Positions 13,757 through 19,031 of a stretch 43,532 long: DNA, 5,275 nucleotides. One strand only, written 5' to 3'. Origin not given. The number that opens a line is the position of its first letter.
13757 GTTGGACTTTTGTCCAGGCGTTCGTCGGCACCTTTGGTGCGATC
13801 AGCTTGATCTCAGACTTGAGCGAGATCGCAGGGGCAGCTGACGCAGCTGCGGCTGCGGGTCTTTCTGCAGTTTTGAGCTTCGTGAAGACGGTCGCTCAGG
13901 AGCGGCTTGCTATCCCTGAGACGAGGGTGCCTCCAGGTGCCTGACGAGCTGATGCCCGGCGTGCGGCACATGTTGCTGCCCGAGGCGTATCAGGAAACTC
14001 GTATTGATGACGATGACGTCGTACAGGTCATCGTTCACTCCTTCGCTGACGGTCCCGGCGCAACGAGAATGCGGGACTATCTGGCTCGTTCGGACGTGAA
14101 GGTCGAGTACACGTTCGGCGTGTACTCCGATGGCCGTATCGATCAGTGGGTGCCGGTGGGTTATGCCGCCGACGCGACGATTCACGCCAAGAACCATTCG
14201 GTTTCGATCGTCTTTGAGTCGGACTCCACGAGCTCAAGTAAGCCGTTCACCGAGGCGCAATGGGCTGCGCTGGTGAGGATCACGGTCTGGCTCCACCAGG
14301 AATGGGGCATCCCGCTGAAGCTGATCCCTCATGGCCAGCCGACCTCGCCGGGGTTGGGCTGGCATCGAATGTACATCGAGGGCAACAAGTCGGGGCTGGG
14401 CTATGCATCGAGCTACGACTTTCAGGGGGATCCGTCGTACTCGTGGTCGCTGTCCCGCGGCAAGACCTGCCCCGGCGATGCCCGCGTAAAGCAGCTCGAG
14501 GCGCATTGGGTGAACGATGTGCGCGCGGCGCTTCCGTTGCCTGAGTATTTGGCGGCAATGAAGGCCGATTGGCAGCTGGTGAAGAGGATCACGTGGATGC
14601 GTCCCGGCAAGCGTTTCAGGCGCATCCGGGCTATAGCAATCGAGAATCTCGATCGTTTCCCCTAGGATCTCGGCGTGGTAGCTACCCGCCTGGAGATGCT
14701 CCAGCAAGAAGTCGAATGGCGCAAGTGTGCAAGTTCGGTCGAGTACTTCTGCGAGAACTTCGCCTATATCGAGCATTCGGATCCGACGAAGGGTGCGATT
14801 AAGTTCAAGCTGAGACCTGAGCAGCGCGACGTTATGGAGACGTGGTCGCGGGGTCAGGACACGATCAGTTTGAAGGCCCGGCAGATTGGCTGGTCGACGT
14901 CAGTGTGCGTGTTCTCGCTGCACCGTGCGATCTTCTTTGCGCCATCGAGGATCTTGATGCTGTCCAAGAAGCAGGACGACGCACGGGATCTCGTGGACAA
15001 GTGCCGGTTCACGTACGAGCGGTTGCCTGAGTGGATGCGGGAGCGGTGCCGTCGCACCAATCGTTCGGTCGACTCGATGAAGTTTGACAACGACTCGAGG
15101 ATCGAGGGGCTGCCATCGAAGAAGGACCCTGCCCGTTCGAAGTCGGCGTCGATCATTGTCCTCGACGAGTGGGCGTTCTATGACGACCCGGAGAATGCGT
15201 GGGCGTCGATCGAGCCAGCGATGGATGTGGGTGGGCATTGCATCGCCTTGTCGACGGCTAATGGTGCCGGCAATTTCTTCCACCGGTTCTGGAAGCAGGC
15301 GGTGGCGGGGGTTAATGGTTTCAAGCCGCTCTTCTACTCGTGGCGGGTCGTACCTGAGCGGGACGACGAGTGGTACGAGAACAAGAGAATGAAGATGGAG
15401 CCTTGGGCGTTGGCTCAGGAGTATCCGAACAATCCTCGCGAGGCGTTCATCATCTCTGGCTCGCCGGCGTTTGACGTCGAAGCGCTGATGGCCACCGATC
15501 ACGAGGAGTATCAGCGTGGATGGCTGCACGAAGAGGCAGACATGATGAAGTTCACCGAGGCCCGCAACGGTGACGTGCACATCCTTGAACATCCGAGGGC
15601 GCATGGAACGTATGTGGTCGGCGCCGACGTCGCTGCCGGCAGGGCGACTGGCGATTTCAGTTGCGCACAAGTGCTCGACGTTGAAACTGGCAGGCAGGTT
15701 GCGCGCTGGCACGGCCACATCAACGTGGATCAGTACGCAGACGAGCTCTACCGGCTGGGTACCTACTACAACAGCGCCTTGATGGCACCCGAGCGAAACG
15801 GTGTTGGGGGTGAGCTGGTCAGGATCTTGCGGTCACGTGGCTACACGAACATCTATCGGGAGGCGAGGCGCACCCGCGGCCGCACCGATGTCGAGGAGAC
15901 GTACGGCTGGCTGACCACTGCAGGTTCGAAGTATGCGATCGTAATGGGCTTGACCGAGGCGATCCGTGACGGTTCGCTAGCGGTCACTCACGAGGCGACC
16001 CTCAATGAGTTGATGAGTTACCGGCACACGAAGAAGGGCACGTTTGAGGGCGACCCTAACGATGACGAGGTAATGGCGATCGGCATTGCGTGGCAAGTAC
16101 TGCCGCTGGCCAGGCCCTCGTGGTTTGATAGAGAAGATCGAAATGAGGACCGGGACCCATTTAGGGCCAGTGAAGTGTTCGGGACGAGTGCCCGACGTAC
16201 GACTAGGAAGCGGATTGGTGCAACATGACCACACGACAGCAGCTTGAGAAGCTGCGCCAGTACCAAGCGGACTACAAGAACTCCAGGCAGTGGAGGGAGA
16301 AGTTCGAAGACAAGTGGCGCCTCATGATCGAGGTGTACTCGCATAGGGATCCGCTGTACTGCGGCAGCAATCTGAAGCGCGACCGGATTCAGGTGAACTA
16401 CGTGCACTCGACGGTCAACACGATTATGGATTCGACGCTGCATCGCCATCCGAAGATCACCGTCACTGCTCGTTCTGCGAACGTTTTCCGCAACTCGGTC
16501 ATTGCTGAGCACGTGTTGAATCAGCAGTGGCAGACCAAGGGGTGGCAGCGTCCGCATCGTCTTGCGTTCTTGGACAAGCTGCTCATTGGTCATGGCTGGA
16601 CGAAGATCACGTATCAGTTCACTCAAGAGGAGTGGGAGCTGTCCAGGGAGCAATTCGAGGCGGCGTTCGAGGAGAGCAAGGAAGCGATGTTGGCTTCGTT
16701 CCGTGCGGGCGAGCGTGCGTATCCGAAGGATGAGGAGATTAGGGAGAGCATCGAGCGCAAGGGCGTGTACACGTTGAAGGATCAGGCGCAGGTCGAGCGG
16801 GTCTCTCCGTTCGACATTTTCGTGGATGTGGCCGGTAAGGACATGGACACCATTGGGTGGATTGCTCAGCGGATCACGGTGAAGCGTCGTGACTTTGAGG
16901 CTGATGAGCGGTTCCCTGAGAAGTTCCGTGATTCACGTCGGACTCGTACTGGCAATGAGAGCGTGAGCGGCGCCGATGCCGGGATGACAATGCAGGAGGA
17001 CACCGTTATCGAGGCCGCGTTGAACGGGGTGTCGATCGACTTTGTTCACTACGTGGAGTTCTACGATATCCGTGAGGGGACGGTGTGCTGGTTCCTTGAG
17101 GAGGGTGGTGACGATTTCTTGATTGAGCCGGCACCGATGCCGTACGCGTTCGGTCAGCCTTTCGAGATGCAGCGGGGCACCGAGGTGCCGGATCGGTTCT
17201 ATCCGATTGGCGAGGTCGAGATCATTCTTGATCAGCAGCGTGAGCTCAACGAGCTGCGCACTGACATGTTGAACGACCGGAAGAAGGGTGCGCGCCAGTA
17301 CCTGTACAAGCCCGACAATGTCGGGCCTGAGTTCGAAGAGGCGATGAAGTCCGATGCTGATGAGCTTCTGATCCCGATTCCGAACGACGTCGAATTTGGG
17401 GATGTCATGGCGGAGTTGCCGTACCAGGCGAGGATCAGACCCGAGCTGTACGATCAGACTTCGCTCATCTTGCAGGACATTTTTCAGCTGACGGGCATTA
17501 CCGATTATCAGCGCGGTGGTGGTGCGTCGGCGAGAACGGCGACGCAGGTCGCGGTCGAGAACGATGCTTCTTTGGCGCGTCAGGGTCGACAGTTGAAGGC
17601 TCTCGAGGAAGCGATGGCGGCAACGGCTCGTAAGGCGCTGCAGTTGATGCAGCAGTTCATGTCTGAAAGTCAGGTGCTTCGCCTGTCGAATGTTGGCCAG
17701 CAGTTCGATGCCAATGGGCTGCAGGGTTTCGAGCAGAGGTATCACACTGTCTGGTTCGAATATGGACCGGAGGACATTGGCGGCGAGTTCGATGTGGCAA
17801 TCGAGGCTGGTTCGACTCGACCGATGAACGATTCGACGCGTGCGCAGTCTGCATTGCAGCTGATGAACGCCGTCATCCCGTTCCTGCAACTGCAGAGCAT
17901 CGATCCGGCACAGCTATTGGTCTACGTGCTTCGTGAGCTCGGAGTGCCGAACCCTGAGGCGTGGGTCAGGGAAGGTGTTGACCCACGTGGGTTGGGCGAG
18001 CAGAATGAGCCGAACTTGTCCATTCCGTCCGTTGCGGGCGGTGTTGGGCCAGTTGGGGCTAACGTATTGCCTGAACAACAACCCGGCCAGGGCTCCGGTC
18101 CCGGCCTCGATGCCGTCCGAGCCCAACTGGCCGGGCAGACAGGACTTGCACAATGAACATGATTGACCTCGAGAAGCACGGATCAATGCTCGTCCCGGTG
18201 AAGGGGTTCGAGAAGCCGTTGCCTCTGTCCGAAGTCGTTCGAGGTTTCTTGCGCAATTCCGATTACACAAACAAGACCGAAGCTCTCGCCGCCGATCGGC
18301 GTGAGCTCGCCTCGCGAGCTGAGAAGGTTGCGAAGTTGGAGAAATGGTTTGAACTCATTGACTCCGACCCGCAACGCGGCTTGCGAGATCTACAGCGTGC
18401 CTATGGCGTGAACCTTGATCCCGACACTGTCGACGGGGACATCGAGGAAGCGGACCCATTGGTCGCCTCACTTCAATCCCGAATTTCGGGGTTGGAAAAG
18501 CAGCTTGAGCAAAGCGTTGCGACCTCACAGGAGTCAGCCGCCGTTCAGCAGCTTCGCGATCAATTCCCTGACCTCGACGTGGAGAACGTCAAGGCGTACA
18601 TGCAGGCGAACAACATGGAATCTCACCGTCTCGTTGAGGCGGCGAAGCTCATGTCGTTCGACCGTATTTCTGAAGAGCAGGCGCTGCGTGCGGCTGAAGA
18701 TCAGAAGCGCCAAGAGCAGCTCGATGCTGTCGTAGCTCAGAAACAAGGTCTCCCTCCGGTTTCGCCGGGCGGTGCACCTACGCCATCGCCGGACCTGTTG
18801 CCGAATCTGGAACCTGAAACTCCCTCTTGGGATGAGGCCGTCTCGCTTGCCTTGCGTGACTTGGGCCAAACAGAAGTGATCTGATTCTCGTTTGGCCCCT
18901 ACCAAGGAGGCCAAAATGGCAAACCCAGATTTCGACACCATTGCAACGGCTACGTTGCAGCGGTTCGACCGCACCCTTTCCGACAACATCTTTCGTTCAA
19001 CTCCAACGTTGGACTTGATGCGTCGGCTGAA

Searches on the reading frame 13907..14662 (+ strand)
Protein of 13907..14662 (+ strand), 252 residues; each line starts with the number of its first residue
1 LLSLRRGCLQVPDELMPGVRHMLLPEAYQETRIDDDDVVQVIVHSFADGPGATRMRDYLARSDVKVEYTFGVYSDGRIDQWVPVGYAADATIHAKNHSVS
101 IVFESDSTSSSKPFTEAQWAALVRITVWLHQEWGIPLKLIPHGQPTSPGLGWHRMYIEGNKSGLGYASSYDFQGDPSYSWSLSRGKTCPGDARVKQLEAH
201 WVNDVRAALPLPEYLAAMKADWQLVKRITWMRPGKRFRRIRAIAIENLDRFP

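Call 11: search_protein_families(library=phrogs, proteins=[window:13907-14662:+], max_evalue=0.001)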
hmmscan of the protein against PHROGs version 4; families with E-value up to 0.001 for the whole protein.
window:13907-14662:+ (252 aa): 3 families
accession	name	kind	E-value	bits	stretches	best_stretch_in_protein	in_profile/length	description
phrog_1493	-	lysis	2.4e-08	34.6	1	40-198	36-159/394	endolysin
phrog_7698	-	lysis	1.9e-05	25.6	1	35-149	21-125/316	endolysin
phrog_19265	-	unknown function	0.0001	23.1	1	25-136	12-121/293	-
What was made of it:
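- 13907..14665 (+): Amidase_2 endolysin, 3.5 kb downstream of the PAP2 gene and just before the large terminase. PHROG endolysin (call 11).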

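Call 41: search_protein_families(library=pfam, proteins=[window:13907-14662:+], max_evalue=0.01)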
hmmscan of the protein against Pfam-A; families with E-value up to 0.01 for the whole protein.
window:13907-14662:+ (252 aa): 1 family
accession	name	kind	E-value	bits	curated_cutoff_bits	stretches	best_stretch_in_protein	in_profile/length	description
PF01510.30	Amidase_2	-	1.9e-10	41.6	26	1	37-149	4-130/131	N-acetylmuramoyl-L-alanine amidase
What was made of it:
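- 13907..14665 (+): Pfam Amidase_2 E=1.9e-10 (call 41).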

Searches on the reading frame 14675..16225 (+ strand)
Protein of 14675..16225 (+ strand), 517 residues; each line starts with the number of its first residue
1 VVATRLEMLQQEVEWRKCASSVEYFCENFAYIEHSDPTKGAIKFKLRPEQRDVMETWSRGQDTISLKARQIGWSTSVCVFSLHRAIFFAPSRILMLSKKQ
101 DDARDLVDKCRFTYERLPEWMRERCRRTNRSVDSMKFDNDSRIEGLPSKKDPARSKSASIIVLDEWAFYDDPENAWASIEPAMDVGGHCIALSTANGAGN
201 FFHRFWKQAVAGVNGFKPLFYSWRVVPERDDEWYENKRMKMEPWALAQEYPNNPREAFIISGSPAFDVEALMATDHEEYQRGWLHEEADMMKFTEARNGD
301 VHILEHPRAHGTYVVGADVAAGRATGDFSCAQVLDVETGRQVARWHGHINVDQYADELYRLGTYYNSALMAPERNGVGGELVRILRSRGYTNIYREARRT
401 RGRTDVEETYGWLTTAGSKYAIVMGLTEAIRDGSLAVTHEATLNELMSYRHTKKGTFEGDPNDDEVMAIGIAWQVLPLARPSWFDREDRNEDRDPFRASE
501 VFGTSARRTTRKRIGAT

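Call 11: search_protein_families(library=phrogs, proteins=[window:14675-16225:+], max_evalue=0.001)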
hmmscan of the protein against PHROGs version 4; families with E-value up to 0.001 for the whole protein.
window:14675-16225:+ (517 aa): 9 families
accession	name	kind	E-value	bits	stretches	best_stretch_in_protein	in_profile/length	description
phrog_2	-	head and packaging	5e-35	122.5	1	38-487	255-603/807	terminase large subunit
phrog_5989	-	head and packaging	1.6e-29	104.1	1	12-171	111-265/347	terminase large subunit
phrog_38407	-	unknown function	1.1e-24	88.1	1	303-473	172-345/370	-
phrog_36964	-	head and packaging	1.9e-19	70.2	1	77-346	438-705/890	terminase large subunit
phrog_26724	-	unknown function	8.3e-15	55.8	1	40-143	29-130/192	-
phrog_24361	-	head and packaging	6.9e-13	49.7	1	342-476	1-138/162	terminase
phrog_7579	-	head and packaging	3.9e-12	46.9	1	45-211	2-163/239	terminase large subunit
phrog_9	-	head and packaging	3.3e-07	30.5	1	92-233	257-402/812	terminase large subunit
phrog_675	-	head and packaging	0.0005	19.5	1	19-208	21-204/576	terminase large subunit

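Call 76: search_dna_similar(query=window:14675-16225:+, collection=phages, mode=protein, max_rows=12)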
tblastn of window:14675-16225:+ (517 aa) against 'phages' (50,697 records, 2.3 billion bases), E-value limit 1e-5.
Records with a match: 2903; places in all: 2913; records where one place covers at least 80% of the query: 2111.
Best place of each record, by identity: <60% 2903.
By first word of the organism name: Escherichia 742; Synechococcus 378; Klebsiella 335; Vibrio 247; Salmonella 204; Shigella 95; Stx2a-converting 83; Aeromonas 81; Acinetobacter 79; Enterobacter 62; and 75 more.
By host as written in the record: - 685; Escherichia coli 283; Klebsiella pneumoniae 114; Synechococcus 107; Escherichia coli O157:H7 41; Synechococcus sp. 38; Salmonella enterica 29; Synechococcus sp. WH7803 28; and 650 more.
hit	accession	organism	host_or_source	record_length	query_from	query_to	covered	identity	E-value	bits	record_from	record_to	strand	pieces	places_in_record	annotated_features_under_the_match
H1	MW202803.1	Caudoviricetes sp.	Manatee Spring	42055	2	474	91%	37.6%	1e-94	320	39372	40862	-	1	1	terminase large subunit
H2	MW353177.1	Flavobacterium phage vB_FspM_immuto_13-6C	Flavobacterium sp. LMO8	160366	8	475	91%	32.2%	6e-66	237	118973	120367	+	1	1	terminase large subunit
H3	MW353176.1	Flavobacterium phage vB_FspM_immuto_3-5A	Flavobacterium sp. LMO8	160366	8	475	91%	32.2%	1e-65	236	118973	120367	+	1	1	terminase large subunit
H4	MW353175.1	Flavobacterium phage vB_FspM_immuto_2-6A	Flavobacterium sp. LMO8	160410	8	475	91%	32.2%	1e-65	236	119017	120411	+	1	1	terminase large subunit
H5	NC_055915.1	Flavobacterium phage vB_FspM_immuto_2-6A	Flavobacterium sp. LMO8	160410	8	475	91%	32.2%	1e-65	236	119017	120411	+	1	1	terminase large subunit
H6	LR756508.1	uncultured phage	metagenomic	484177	14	468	88%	32.1%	4e-59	217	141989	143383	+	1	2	record has no annotation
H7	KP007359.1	Escherichia phage vb_EcoM-VR5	Escherichia coli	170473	7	503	96%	27.7%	9e-34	142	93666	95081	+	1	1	large terminase subunit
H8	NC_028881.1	Escherichia phage vb_EcoM-VR5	Escherichia coli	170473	7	503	96%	27.7%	9e-34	142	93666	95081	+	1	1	terminase large subunit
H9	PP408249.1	Pseudomonas phage vB_Pa-PAC2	Pseudomonas aeruginosa PAO1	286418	10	469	89%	29.8%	4e-45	176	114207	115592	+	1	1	DNA terminase packaging enzyme large subunit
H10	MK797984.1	Pseudomonas phage vB_PaeM_PA5oct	-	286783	10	469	89%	29.8%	4e-45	176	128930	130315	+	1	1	hypothetical protein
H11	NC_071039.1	Pseudomonas phage vB_PaeM_PA5oct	-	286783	10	469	89%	29.8%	4e-45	176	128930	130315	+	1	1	terminase large subunit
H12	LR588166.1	Pseudomonas phage vB_PaeM_MIJ3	-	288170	10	469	89%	29.8%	4e-45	176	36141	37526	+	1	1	phage terminase, large ...: phage terminase, large subunit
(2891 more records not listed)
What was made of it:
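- Tried and rejected: The terminase's best hit is 37.6% to an uncultured phage (call 76).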

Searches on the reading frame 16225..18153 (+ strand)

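Call 11: search_protein_families(library=phrogs, proteins=[window:16225-18153:+], max_evalue=0.001)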
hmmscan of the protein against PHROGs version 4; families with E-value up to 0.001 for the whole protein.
window:16225-18153:+ (643 aa): 5 families
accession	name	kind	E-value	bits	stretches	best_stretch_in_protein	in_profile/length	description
phrog_156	-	head and packaging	1.6e-17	64.2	1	189-557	149-539/681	portal protein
phrog_332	-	connector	5.7e-11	42.5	1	96-581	112-505/560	head-tail adaptor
phrog_1216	-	head and packaging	3.9e-07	30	1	408-491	438-524/714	portal protein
phrog_12082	-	head and packaging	1.8e-06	27.7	1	18-440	29-423/715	portal protein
phrog_32732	-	unknown function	0.00083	20.1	0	157-223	40-108/159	-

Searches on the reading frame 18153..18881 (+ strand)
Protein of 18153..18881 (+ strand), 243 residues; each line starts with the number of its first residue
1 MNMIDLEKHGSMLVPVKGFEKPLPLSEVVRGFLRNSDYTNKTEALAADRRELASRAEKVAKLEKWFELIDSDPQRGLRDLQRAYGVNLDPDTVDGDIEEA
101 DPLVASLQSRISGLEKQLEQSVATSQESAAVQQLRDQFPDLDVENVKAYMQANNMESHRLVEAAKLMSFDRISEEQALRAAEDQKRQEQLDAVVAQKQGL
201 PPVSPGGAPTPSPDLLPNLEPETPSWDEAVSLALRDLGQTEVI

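Call 11: search_protein_families(library=phrogs, proteins=[window:18153-18881:+], max_evalue=0.001)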
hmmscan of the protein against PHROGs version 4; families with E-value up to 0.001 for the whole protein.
window:18153-18881:+ (243 aa): 1 family
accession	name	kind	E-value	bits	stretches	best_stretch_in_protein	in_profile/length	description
phrog_3927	-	head and packaging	1.7e-08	35.3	1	15-61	99-145/342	head scaffolding protein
